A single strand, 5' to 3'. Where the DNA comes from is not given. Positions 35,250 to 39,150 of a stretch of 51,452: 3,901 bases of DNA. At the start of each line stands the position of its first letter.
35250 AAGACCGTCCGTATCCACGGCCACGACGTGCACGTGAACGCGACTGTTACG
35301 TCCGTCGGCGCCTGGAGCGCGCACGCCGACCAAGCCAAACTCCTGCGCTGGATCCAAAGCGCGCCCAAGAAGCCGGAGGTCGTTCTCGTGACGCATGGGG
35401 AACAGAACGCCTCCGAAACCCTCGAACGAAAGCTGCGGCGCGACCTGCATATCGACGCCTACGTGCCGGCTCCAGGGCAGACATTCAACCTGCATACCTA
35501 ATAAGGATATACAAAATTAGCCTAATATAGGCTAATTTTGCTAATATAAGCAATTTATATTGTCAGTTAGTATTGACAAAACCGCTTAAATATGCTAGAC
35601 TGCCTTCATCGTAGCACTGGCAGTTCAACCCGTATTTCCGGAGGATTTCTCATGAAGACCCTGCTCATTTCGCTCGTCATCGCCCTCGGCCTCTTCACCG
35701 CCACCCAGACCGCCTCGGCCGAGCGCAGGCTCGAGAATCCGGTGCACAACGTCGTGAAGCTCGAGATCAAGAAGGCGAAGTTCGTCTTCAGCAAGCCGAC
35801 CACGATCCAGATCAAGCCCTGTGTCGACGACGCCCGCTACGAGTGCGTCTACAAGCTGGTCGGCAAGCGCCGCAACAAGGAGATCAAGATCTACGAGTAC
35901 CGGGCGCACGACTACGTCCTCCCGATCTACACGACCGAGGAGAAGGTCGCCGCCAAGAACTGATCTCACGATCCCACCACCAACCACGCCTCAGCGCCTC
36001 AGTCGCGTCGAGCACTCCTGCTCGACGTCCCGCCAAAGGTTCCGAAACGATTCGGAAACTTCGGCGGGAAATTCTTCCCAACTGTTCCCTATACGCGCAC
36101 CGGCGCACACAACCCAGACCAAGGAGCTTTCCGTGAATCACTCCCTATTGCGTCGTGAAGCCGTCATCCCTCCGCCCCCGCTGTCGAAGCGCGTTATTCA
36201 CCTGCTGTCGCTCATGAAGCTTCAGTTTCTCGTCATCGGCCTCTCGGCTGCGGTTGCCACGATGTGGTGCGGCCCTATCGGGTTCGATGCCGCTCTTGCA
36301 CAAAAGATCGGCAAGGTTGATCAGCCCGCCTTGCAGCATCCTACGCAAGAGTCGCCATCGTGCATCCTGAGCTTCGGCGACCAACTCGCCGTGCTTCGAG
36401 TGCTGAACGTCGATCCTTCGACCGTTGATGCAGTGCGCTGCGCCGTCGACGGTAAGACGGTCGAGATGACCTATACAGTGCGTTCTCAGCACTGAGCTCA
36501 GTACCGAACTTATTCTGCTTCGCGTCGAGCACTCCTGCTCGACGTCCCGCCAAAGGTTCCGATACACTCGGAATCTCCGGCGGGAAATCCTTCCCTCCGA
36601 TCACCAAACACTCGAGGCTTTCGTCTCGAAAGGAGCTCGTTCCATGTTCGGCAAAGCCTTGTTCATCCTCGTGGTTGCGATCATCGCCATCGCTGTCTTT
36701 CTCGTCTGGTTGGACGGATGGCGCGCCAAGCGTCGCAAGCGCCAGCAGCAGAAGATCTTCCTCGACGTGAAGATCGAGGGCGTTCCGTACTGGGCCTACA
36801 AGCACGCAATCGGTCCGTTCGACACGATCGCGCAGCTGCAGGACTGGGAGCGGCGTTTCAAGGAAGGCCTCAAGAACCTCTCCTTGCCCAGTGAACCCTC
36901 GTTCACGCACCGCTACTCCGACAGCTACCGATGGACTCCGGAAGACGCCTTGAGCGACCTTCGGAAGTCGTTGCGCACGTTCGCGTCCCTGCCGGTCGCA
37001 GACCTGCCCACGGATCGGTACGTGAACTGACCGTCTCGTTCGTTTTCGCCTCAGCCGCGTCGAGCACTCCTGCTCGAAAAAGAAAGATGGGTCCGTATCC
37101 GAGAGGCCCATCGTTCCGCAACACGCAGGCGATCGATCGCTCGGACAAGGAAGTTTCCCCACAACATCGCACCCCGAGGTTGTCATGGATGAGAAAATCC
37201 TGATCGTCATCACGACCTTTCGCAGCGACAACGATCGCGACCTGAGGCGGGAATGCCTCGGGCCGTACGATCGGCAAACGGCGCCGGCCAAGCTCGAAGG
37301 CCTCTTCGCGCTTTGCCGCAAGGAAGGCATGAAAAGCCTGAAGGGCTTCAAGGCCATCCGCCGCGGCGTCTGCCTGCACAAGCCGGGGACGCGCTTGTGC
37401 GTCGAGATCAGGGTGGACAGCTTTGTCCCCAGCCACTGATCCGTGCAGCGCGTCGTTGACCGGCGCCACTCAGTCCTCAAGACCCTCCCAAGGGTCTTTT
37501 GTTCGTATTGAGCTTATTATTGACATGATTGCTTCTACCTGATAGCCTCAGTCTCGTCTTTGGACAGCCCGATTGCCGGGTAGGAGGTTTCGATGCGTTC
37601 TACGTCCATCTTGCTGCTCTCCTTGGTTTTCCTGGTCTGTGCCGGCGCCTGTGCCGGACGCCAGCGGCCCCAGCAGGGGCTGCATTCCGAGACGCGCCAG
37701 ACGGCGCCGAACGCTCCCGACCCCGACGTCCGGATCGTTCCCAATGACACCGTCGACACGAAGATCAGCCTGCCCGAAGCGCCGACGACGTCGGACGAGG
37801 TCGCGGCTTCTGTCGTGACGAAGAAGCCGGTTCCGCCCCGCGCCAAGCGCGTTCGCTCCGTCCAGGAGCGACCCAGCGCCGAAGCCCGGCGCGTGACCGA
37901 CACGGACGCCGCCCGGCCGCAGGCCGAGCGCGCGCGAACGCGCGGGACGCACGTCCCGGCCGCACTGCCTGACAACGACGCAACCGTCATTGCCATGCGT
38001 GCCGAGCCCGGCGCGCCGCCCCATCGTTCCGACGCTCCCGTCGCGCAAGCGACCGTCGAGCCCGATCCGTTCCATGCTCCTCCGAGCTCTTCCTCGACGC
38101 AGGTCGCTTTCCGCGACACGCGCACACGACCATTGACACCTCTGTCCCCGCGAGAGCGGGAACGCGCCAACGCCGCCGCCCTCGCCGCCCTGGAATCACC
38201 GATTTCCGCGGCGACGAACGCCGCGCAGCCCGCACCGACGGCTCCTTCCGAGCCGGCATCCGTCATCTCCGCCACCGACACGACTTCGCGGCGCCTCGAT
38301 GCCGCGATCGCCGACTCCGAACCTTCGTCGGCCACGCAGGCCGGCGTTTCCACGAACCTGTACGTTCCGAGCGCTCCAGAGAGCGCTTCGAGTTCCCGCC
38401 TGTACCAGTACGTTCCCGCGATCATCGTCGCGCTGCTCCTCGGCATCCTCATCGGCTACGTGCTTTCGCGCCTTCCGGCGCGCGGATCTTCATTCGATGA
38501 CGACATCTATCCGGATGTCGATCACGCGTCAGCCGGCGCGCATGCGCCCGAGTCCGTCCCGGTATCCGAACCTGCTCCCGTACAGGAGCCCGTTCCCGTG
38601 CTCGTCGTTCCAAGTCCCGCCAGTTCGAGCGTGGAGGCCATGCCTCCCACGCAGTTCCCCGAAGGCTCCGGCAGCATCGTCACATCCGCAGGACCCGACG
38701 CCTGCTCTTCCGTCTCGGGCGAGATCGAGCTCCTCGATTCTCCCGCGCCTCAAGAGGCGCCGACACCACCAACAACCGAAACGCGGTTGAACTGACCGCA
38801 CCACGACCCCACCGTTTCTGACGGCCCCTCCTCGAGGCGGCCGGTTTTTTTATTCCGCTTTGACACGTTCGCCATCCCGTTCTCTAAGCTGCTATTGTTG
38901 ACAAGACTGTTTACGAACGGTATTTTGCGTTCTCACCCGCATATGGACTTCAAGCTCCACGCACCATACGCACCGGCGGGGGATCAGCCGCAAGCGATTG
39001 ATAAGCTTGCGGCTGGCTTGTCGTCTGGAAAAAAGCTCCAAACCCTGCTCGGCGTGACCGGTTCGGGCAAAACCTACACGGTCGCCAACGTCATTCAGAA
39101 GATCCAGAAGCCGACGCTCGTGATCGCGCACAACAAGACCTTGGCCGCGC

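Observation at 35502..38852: Orphan five-gene island of small secreted and membrane proteins between a beta-CASP RNase and uvrB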

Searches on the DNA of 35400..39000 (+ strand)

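Call 19: search_rna_families(source=window, start=35400, end=39000, threshold=evalue, max_evalue=10)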
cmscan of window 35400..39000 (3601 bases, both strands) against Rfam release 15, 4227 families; matches with E-value up to 10: 3.
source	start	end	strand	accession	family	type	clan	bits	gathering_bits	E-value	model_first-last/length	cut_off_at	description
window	38039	38121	+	RF01558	TB9Cs4H2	Gene; snRNA; snoRNA; HACA-box;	-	19.4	50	3.4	1-71/71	no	Trypanosomatid snoRNA TB9Cs4H2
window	38739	38791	-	RF01553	TB9Cs1H3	Gene; snRNA; snoRNA; HACA-box;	-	17.3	35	3.2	1-65/65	no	Trypanosomatid snoRNA TB9Cs1H3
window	35519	35591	+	RF00114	S15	Cis-reg; leader;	CL00121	13.6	39.5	9.3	7-92/117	no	Ribosomal S15 leader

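Call 32: build_rna_model(alignment_id=A3, structure=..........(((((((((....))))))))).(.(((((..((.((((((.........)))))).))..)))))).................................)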
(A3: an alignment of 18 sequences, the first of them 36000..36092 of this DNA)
Model R1 built from alignment A3 (18 sequences, 110 columns); structure: as given.
model positions 93; base pairs 23; branch points 1; effective number of sequences 3.47; information 0.614 bits per position. Calibrated on 0.2 Mb of random sequence (short: E-values are rough).
structure used (alignment columns):
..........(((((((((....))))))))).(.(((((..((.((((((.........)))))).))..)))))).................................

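Call 33: search_with_rna_model(model_id=R1, sources=[window, L002, L003, L004, L005, L006, L007, L008, L009, L010, L011, L012, L045, L052, L043], max_evalue=1, make_alignment=true)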
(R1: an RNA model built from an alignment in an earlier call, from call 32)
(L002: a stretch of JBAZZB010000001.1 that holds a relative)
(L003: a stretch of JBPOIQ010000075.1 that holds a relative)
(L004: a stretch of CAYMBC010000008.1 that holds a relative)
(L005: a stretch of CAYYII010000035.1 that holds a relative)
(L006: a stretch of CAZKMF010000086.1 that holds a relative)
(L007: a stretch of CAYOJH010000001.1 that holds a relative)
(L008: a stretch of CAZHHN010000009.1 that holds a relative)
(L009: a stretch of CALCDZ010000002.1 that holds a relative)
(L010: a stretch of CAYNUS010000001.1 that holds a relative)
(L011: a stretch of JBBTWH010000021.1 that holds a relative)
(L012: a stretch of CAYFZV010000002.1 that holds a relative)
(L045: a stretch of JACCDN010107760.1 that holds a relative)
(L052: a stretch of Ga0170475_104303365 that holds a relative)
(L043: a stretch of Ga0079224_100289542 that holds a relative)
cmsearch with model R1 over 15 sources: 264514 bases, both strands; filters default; matches with E-value up to 1: 47.
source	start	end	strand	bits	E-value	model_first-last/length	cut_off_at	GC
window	36516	36607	+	92.1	1.4e-23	1-93/93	no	0.6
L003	11838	11930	+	87.1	3.5e-22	1-93/93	no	0.63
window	35999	36091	+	86.6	5e-22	1-93/93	no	0.56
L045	309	400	+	86.2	6.3e-22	1-93/93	no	0.6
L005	7106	7200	+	85.2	1.2e-21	1-93/93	no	0.66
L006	12253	12345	+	83.8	3.1e-21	1-93/93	no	0.59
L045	1563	1656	+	83.6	3.4e-21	1-93/93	no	0.64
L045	921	1012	+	83.5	3.7e-21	1-93/93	no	0.64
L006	11864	11957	+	79.8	3.9e-20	1-93/93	no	0.6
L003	12312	12405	+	77.5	1.8e-19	1-93/93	no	0.6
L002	11837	11928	+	73.1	3e-18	1-93/93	no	0.62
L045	2102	2195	+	72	6.2e-18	1-93/93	no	0.6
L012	12543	12635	+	69.8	2.5e-17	1-93/93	no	0.57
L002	12302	12392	+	68.8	4.7e-17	1-93/93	no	0.62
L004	7150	7242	+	66.6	2e-16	1-93/93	no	0.62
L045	2565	2655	+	65.4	4.2e-16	1-93/93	no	0.65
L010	14089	14182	+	60.3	1.1e-14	1-93/93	no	0.65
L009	12528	12620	+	55.6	2.4e-13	1-93/93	no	0.67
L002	12331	12370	-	32.4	7.5e-07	30-69/93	no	0.6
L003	11868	11907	-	26.1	4.4e-05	30-69/93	no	0.62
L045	2132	2170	-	25.5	6.4e-05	31-69/93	no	0.54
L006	12283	12322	-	25.5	6.6e-05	30-69/93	no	0.62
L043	846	936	-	24.6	0.00012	1-93/93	no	0.58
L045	340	376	-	23.8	0.00019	32-68/93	no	0.57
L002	11867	11903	-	23.4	0.00025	32-68/93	no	0.59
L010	14121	14160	-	21.6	0.00079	30-69/93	no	0.73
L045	952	988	-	21.1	0.0011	32-68/93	no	0.62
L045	1594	1630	-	21.1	0.0011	32-68/93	no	0.62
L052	567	599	+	20.6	0.0015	34-66/93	no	0.61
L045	2592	2632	-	19.7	0.0027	30-69/93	no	0.66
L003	12342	12382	-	19.2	0.0038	30-69/93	no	0.59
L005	7136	7176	-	18.8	0.0048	30-69/93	no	0.68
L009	12536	12633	-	18.6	0.0056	1-93/93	no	0.63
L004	7153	7244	-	18.2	0.0071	1-93/93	no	0.63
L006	11894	11933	-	17.7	0.0098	31-69/93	no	0.55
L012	12573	12611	-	17.3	0.013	31-69/93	no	0.54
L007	19546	19637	+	17.3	0.013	1-93/93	no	0.57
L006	5191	5287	-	13.7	0.13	1-93/93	no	0.67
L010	6348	6438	+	13.3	0.17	1-93/93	no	0.65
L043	871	908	+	13.2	0.18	33-67/93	no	0.58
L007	12397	12474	+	12.4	0.3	1-93/93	no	0.69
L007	2909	3007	+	11.7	0.47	1-93/93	no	0.66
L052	567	599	-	11.2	0.68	34-66/93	no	0.61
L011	6278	6368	+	10.7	0.9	1-93/93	no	0.57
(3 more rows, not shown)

Alignment A4: 47 matches aligned to the model, 146 columns, each read 5' to 3' on its own strand. Consensus structure (alignment columns), stored with it:
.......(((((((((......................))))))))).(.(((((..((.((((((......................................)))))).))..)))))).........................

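Call 41: search_with_rna_model(model_id=R1, sources=[L055, L057, L058], max_evalue=0.001)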
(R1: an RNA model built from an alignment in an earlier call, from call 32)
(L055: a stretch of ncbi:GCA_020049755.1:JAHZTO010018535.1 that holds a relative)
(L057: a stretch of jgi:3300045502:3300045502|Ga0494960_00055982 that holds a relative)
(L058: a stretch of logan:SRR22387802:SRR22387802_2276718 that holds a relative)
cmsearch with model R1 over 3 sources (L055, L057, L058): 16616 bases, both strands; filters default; matches with E-value up to 0.001: 10.
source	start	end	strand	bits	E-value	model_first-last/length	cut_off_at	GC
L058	1657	1748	+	89.9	3.7e-24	1-93/93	no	0.61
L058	1052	1143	+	89.5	4.7e-24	1-93/93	no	0.63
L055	4526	4619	+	82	6e-22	1-93/93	no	0.55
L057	1915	2004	+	66.4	1.4e-17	1-93/93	no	0.58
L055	4902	4993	+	59.8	1e-15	1-93/93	no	0.64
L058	1687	1726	-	32.4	4.7e-08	30-69/93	no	0.6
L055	4556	4596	-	25.3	4.7e-06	30-69/93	no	0.59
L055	4931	4971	-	25.3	4.7e-06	30-69/93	no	0.59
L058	1082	1121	-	23.1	1.9e-05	30-69/93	no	0.68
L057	1943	1982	-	23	2e-05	30-69/93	no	0.57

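Call 48: search_with_rna_model(model_id=R1, sources=[window, L002, L003, L004, L005, L006, L009, L010, L012, L045, L055, L057, L058], max_evalue=1e-10, make_alignment=true)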
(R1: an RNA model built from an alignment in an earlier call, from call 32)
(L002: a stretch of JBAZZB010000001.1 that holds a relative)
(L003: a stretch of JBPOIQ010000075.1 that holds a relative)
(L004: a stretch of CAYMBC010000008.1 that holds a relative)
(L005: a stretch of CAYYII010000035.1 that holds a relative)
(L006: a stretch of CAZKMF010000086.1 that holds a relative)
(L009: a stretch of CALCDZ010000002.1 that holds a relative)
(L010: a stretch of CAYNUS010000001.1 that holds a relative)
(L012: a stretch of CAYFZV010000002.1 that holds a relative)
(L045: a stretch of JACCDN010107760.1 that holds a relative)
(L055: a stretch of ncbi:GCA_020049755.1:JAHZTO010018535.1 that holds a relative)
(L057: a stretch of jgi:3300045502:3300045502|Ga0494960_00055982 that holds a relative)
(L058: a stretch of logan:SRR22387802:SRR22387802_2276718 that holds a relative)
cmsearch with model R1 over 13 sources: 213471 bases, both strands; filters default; matches with E-value up to 1e-10: 23.
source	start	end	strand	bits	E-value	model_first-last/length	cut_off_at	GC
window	36516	36607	+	92.1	1.1e-23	1-93/93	no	0.6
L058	1657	1748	+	89.9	4.7e-23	1-93/93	no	0.61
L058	1052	1143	+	89.5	6e-23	1-93/93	no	0.63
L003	11838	11930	+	87.1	2.9e-22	1-93/93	no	0.63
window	35999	36091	+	86.6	4.1e-22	1-93/93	no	0.56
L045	309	400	+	86.2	5.1e-22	1-93/93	no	0.6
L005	7106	7200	+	85.2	9.8e-22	1-93/93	no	0.66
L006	12253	12345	+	83.8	2.5e-21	1-93/93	no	0.59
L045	1563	1656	+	83.6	2.7e-21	1-93/93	no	0.64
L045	921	1012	+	83.5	3e-21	1-93/93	no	0.64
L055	4526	4619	+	82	7.8e-21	1-93/93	no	0.55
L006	11864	11957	+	79.8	3.2e-20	1-93/93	no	0.6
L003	12312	12405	+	77.5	1.4e-19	1-93/93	no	0.6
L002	11837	11928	+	73.1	2.4e-18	1-93/93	no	0.62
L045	2102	2195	+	72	5e-18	1-93/93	no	0.6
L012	12543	12635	+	69.8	2e-17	1-93/93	no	0.57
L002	12302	12392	+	68.8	3.8e-17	1-93/93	no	0.62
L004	7150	7242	+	66.6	1.6e-16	1-93/93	no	0.62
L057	1915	2004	+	66.4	1.8e-16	1-93/93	no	0.58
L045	2565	2655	+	65.4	3.4e-16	1-93/93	no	0.65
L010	14089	14182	+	60.3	9.1e-15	1-93/93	no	0.65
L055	4902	4993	+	59.8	1.3e-14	1-93/93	no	0.64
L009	12528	12620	+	55.6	1.9e-13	1-93/93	no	0.67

Alignment A7: 23 matches aligned to the model, 102 columns, each read 5' to 3' on its own strand. Consensus structure (alignment columns), stored with it:
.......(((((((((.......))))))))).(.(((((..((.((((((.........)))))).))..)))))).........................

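Call 58: search_with_rna_model(model_id=R1, sources=[L060, L061, L062, L059], max_evalue=0.0001)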
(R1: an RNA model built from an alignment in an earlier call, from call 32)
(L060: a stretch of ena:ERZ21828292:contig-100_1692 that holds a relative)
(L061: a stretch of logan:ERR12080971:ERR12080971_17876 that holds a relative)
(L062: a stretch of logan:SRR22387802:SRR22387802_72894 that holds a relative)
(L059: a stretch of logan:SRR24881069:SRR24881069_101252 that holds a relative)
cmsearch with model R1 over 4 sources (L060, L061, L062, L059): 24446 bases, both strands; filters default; matches with E-value up to 0.0001: 11.
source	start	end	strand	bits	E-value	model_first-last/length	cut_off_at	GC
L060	4956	5047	+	91.4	2.1e-24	1-93/93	no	0.61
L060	3273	3366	+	84.1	2.2e-22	1-93/93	no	0.64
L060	4335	4426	+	83.9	2.7e-22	1-93/93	no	0.59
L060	3731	3821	+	71.3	8.8e-19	1-93/93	no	0.62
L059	1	75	+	70.5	1.5e-18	18-93/93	5'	0.59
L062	157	249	+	57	9e-15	1-93/93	no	0.56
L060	4986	5025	-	31.5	1.2e-07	30-69/93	no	0.6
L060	4365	4403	-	30.9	1.8e-07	31-69/93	no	0.59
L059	14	53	-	30.6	2.3e-07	30-69/93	no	0.62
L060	3303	3342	-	30.1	3.1e-07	30-69/93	no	0.65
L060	3760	3799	-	30.1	3.1e-07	30-69/93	no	0.65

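Call 88: search_with_rna_model(model_id=R1, sources=[L043, L052], max_evalue=1, filters=off, show_alignments=2)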
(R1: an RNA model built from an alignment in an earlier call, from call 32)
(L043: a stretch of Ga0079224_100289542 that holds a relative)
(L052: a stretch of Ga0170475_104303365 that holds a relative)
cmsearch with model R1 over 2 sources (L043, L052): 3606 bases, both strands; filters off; matches with E-value up to 1: 8.
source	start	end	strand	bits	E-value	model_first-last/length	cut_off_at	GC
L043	846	936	-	24.5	1.6e-06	1-93/93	no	0.58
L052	567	599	+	20.6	2.1e-05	34-66/93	no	0.61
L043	871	908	+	13.2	0.0024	33-67/93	no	0.58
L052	567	599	-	11.2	0.0093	34-66/93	no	0.61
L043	1584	1665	+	9.4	0.028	1-93/93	no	0.61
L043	1602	1643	-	9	0.037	31-69/93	no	0.6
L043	669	755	-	5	0.48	1-93/93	no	0.6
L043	1903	1990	+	4.8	0.56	1-93/93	no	0.49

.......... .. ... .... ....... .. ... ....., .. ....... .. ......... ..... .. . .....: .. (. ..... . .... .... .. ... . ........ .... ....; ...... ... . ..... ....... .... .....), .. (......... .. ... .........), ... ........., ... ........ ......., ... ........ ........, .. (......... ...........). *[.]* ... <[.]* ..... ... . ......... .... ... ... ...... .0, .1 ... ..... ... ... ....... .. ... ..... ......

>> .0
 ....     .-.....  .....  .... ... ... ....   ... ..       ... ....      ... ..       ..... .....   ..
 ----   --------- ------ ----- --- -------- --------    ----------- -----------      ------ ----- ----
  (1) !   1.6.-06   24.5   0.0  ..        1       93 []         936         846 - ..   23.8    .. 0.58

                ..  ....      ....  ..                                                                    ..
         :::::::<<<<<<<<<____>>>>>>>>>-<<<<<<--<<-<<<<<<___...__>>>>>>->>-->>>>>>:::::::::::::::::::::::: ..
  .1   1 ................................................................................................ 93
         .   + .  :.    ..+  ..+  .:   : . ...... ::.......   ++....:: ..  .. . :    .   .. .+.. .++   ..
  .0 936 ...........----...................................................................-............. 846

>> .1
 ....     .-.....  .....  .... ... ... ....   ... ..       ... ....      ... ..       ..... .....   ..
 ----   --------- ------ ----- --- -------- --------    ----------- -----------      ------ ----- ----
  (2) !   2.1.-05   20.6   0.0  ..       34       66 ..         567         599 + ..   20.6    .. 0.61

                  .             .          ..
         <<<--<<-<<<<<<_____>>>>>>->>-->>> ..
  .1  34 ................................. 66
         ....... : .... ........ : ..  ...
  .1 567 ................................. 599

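Call 92: search_with_rna_model(model_id=R1, source=window, filters=off, max_evalue=1)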
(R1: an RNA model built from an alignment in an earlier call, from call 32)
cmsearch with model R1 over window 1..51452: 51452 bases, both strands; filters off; matches with E-value up to 1: 16.
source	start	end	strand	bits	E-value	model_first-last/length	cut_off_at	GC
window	36516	36607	+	92.1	2.8e-24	1-93/93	no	0.6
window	35999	36091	+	86.5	9.9e-23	1-93/93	no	0.56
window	36029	36069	-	35.4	2.2e-08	30-69/93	no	0.59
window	36546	36585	-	30.5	4.9e-07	30-69/93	no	0.62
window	23468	23547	-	14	0.022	1-93/93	no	0.47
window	16979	17042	+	12.2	0.07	1-93/93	no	0.73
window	37060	37077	+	12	0.078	10-27/93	no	0.61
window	28272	28356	-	9.4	0.41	1-93/93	no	0.59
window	36006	36027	-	9.4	0.42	8-29/93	no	0.68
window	36523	36544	-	9.4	0.42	8-29/93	no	0.68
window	14194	14269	+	9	0.52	1-93/93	no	0.64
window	9299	9380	-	8.8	0.62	1-93/93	no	0.61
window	180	245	-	8.6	0.67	1-93/93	no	0.59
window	43556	43621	-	8.2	0.88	1-93/93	no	0.47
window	42517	42574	-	8.2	0.89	1-93/93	no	0.57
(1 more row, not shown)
